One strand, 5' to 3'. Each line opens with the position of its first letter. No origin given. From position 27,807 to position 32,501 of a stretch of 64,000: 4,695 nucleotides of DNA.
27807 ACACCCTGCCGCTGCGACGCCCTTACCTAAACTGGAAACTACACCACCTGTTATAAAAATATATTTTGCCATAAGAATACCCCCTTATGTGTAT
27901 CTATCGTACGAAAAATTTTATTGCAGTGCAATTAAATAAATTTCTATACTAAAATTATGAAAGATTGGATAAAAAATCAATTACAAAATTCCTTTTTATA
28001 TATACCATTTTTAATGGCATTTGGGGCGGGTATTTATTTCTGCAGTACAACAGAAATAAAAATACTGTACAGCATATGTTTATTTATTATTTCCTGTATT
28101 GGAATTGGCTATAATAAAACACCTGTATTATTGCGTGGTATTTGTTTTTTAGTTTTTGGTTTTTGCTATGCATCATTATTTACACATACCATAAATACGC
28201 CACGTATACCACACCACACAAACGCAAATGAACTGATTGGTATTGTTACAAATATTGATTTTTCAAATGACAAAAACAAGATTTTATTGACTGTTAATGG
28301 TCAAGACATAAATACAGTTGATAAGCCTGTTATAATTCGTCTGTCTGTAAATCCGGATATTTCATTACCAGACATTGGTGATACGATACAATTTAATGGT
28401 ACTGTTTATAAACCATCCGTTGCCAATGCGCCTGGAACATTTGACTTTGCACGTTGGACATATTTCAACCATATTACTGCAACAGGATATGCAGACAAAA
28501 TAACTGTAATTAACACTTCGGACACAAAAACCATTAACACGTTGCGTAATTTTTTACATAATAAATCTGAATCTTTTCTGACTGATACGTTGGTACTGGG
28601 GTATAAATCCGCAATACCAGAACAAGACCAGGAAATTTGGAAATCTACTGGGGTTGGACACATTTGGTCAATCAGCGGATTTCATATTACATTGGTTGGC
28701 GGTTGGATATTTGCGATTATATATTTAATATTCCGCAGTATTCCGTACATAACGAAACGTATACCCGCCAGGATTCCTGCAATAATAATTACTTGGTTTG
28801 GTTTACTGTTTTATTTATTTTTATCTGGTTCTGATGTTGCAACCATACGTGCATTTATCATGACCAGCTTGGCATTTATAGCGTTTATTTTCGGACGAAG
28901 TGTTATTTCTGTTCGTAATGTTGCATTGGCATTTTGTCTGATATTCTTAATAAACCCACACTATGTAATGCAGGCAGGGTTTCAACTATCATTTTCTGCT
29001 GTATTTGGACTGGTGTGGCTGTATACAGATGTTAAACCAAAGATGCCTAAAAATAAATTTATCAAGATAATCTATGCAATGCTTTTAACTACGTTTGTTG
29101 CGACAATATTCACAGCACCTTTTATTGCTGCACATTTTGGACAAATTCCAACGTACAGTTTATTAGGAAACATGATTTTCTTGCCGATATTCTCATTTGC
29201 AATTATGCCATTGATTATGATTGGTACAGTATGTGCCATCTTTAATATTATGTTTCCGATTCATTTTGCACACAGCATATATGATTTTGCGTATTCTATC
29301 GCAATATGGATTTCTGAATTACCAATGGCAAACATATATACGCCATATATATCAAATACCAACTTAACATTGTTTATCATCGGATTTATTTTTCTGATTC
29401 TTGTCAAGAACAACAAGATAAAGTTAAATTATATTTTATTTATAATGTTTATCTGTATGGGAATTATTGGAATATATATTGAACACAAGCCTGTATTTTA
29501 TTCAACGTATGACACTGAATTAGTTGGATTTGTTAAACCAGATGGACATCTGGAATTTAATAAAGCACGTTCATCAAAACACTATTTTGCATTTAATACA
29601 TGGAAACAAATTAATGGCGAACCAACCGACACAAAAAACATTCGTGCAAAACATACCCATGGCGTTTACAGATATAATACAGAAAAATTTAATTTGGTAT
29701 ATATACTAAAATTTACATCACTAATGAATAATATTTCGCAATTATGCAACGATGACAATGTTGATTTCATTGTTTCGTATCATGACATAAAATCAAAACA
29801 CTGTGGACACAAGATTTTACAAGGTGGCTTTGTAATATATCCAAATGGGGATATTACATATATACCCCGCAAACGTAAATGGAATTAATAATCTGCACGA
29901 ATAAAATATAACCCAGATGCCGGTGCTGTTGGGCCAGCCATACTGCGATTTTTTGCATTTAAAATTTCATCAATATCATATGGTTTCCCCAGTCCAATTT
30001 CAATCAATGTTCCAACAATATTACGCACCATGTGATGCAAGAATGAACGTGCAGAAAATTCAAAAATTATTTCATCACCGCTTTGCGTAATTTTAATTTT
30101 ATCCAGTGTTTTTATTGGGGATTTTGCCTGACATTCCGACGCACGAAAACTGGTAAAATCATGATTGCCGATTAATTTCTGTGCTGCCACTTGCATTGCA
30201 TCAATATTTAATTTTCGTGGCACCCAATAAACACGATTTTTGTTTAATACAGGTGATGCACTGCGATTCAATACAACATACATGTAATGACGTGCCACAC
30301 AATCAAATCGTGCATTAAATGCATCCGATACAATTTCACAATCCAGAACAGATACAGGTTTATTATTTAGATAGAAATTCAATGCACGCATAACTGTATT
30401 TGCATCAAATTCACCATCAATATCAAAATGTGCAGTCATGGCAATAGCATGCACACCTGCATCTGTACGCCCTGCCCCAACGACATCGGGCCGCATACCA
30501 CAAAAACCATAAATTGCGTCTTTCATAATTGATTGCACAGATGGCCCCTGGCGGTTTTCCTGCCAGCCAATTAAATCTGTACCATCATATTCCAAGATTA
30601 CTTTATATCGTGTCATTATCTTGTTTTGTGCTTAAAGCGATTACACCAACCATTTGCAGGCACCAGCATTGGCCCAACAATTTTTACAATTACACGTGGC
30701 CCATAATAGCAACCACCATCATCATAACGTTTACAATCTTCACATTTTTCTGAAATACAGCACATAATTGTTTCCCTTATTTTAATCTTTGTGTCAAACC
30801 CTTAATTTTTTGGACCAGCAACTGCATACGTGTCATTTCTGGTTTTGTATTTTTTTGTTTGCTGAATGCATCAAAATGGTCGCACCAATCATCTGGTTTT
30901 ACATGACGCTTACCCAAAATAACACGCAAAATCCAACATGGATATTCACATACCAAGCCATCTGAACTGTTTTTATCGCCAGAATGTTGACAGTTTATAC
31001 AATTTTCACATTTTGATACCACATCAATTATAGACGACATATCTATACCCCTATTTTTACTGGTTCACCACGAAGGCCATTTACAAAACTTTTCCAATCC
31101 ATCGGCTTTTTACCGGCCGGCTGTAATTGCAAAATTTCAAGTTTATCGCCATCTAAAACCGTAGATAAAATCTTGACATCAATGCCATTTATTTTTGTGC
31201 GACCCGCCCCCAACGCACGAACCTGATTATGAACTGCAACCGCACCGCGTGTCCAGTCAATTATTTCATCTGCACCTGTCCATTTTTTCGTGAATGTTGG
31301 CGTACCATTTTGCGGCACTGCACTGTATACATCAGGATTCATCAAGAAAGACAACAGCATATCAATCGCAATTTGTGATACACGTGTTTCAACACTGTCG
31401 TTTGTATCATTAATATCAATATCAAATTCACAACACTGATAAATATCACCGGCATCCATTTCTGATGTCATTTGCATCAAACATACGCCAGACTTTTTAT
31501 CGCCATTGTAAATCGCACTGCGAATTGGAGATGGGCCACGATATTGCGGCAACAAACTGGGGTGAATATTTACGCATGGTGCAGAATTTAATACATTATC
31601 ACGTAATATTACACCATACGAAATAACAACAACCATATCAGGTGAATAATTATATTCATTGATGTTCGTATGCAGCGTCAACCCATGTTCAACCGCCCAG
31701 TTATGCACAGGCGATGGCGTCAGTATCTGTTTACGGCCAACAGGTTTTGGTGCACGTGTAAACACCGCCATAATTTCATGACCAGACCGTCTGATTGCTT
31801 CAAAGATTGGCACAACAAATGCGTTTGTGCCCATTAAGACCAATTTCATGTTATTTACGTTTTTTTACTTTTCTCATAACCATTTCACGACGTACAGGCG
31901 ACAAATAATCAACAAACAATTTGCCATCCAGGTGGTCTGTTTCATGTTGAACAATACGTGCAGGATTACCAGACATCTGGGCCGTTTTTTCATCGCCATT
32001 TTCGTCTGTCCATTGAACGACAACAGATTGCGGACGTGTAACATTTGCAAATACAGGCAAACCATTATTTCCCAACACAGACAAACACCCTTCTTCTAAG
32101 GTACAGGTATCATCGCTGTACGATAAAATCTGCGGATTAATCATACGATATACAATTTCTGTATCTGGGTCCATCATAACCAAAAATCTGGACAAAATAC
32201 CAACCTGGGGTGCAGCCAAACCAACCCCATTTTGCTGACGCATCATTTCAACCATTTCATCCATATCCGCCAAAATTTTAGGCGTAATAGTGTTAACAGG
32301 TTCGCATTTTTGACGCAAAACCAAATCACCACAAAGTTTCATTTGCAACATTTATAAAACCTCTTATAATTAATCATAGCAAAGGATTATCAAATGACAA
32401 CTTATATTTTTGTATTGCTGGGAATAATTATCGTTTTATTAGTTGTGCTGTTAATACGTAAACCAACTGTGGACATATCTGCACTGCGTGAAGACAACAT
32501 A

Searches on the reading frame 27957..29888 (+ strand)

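Call 12: search_protein_families(library=pfam, proteins=[window:27957-29888:+], max_evalue=0.001)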
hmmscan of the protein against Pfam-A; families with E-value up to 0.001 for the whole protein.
window:27957-29888:+ (643 aa): 2 families
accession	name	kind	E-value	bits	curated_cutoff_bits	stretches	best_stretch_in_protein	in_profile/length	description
PF03772.21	Competence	-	3.5e-56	191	23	1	212-485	1-268/270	Competence protein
PF13567.11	DUF4131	-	1.6e-17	64.2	31.6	1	37-184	9-164/165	Domain of unknown function (DUF4131)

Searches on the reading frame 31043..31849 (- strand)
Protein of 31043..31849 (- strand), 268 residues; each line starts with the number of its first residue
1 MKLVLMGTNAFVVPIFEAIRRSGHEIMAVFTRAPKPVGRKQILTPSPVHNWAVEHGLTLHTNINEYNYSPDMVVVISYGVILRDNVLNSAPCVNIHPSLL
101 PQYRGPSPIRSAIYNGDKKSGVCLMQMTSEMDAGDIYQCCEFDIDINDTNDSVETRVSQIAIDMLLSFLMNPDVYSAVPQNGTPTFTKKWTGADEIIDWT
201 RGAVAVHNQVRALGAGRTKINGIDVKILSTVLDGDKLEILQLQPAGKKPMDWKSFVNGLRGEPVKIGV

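Call 12: search_protein_families(library=pfam, proteins=[window:31043-31849:-], max_evalue=0.001)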
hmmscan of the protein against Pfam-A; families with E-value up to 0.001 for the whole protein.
window:31043-31849:- (268 aa): 2 families
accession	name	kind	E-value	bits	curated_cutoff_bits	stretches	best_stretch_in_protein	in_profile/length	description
PF00551.24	Formyl_trans_N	-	1.1e-28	100.6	26.1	1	2-165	2-177/181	Formyl transferase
PF02911.23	Formyl_trans_C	-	1.1e-09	38.8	21.1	1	193-233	5-48/100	Formyl transferase, C-terminal domain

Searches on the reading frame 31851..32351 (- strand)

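Call 12: search_protein_families(library=pfam, proteins=[window:31851-32351:-], max_evalue=0.001)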
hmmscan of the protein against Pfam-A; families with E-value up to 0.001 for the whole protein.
window:31851-32351:- (166 aa): 1 family
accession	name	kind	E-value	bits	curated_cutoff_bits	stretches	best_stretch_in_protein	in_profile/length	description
PF01327.26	Pep_deformylase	-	4.1e-42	143.9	22.8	1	6-155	6-155/156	Polypeptide deformylase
